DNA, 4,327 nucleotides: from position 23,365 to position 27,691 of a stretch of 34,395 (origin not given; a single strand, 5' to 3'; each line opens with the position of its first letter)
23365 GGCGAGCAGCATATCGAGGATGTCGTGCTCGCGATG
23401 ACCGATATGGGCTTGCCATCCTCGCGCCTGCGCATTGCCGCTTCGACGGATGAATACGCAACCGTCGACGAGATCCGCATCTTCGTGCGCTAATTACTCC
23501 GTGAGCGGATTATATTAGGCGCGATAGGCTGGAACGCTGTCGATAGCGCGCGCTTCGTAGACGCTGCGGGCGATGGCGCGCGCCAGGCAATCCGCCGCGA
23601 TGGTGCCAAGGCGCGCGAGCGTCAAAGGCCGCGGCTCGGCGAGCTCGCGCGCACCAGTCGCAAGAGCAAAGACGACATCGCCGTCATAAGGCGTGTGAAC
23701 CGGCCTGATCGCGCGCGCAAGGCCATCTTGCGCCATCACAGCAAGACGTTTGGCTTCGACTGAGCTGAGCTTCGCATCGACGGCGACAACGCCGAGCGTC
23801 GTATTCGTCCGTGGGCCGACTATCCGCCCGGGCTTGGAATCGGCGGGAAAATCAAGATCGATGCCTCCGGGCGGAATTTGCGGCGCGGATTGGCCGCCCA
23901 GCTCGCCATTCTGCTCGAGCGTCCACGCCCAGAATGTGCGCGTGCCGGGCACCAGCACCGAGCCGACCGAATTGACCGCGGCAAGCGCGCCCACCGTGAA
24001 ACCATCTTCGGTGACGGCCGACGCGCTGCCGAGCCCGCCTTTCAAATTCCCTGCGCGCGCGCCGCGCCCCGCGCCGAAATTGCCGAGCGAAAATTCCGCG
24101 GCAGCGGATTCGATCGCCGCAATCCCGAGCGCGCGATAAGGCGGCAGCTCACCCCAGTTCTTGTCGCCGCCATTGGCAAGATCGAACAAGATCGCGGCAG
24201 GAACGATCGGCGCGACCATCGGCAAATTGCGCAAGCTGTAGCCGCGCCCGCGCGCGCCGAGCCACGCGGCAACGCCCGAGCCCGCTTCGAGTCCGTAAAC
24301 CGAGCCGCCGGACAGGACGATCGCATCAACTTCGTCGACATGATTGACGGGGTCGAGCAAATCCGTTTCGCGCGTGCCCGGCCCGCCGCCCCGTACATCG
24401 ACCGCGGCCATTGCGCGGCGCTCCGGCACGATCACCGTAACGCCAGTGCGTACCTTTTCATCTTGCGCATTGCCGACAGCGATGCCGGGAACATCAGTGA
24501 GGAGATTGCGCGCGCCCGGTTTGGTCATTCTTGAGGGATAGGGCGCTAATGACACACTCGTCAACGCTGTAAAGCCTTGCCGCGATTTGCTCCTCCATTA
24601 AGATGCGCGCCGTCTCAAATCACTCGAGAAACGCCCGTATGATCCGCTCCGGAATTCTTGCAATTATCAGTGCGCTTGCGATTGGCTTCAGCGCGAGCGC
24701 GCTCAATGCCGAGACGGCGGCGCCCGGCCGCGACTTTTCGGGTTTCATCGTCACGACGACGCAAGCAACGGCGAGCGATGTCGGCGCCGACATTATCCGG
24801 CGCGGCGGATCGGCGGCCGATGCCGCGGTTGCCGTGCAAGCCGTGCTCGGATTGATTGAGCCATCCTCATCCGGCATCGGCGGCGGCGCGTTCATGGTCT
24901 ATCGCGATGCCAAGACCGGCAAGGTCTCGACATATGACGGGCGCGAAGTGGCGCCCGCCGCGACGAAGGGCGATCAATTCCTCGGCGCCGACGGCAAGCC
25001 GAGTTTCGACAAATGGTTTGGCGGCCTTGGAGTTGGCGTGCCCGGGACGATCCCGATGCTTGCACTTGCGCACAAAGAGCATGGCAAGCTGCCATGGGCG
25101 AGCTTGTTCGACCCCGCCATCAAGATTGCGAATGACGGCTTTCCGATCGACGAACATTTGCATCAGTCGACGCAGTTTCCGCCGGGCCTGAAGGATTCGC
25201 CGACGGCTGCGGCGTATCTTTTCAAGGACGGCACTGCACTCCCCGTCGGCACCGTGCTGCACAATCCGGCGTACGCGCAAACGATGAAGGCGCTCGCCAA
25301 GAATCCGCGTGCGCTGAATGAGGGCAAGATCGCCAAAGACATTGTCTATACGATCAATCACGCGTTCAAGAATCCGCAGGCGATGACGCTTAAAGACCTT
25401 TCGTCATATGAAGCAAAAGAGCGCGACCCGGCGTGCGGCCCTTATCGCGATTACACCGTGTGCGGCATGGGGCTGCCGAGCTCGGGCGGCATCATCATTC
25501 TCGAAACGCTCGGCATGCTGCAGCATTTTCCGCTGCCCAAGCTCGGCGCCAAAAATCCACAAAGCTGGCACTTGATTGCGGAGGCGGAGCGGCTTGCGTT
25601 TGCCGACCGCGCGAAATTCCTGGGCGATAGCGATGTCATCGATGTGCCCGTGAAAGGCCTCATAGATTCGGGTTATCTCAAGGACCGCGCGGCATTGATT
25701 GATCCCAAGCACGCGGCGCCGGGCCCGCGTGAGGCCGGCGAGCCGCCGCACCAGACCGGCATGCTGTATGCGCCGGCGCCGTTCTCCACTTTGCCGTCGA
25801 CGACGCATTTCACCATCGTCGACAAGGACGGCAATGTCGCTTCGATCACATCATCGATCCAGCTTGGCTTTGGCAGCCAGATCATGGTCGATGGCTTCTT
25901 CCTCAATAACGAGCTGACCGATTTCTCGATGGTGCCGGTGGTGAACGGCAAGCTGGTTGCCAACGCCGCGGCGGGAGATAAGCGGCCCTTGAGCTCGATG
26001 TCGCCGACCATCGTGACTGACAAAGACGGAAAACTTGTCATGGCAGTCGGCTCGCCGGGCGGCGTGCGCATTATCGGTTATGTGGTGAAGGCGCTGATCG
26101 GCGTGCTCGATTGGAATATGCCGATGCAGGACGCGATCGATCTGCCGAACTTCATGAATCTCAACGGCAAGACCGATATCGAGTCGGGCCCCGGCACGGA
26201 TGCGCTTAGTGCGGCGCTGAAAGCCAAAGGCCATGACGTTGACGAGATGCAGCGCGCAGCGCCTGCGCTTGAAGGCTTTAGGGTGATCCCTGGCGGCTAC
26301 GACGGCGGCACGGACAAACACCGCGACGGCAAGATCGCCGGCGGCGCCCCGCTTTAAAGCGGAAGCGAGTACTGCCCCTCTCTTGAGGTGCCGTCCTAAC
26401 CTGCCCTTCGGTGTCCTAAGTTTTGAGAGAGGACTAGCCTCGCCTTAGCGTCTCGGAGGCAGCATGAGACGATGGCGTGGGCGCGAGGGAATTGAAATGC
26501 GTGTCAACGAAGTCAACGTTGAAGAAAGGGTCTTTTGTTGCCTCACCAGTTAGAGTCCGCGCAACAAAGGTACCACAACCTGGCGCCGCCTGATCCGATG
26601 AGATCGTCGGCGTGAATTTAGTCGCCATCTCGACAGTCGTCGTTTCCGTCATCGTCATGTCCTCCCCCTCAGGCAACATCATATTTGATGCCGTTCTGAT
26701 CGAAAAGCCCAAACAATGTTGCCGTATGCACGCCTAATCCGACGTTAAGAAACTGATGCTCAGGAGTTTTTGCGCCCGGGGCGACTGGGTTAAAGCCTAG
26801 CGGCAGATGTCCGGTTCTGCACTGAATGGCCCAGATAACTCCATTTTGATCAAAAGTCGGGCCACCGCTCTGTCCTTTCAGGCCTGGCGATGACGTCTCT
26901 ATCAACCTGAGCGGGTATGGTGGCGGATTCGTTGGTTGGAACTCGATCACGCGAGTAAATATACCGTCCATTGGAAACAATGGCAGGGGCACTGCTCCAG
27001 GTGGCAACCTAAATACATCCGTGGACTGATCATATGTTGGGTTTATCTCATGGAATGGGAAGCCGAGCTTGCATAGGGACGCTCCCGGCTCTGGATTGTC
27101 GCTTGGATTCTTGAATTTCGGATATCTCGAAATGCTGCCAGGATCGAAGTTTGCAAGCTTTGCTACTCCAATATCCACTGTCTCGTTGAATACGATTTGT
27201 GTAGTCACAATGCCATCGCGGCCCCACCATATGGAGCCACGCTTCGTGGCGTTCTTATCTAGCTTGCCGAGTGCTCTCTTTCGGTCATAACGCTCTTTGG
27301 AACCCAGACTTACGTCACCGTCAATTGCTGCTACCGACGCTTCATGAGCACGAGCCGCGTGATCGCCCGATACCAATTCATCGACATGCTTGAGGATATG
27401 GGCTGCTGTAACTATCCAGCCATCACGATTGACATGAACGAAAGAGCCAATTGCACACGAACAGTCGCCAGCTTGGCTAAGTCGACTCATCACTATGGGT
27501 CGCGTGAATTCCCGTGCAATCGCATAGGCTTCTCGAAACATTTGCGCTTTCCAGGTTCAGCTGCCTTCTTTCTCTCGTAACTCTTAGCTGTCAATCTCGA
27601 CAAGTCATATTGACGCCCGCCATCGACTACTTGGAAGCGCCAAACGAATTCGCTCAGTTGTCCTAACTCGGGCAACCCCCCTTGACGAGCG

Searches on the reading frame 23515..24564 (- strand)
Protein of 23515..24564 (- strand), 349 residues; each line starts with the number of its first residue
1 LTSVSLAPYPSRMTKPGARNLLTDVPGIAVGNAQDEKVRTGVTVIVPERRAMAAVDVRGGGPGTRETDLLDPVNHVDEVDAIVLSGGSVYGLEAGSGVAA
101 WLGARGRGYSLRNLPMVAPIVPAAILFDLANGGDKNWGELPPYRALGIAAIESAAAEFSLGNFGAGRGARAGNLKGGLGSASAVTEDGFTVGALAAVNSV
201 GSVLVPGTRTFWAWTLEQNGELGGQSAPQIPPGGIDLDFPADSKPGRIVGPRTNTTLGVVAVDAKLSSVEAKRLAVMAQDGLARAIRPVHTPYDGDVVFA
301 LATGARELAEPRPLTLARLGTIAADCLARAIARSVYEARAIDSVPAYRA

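Call 9: search_protein_families(library=pfam, proteins=[window:23515-24564:-], max_evalue=0.001)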
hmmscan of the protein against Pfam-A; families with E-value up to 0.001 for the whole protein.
window:23515-24564:- (349 aa): 1 family
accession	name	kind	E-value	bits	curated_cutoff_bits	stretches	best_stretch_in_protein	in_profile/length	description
PF03576.19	Peptidase_S58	-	1.5e-61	209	23.9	1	20-342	1-300/307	Peptidase family S58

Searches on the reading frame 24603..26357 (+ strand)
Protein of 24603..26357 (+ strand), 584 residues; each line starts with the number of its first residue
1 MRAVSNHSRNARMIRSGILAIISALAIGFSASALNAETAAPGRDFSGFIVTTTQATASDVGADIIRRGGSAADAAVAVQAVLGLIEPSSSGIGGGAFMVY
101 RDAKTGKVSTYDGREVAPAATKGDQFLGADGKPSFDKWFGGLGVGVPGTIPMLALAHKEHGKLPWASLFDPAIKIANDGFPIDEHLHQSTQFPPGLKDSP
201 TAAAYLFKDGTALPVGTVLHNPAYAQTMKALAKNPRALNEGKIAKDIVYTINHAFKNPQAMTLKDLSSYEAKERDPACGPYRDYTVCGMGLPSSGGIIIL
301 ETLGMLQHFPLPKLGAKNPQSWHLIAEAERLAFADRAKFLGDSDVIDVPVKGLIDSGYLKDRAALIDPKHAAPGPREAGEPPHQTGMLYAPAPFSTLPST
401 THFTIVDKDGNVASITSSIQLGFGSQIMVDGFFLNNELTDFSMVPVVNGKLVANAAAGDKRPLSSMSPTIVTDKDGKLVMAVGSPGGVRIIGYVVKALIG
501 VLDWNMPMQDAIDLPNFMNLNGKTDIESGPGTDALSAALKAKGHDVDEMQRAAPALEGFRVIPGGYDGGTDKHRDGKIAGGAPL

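Call 9: search_protein_families(library=pfam, proteins=[window:24603-26357:+], max_evalue=0.001)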
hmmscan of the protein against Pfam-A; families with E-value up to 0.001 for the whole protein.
window:24603-26357:+ (584 aa): 1 family
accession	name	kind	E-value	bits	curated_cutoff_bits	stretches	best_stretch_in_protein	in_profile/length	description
PF01019.26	G_glu_transpept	-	2.7e-140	469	27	1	63-576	2-512/512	Gamma-glutamyltranspeptidase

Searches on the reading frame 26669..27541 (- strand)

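Call 9: search_protein_families(library=pfam, proteins=[window:26669-27541:-], max_evalue=0.001)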
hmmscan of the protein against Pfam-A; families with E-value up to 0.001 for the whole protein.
window:26669-27541:- (290 aa): 2 families
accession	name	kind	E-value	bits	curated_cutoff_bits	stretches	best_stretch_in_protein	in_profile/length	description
PF13365.12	Trypsin_2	-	1.9e-06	29.1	27.6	1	35-238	4-143/144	Trypsin-like peptidase domain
PF00089.32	Trypsin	-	4.8e-05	23.7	20.6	0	37-101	32-101/220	Trypsin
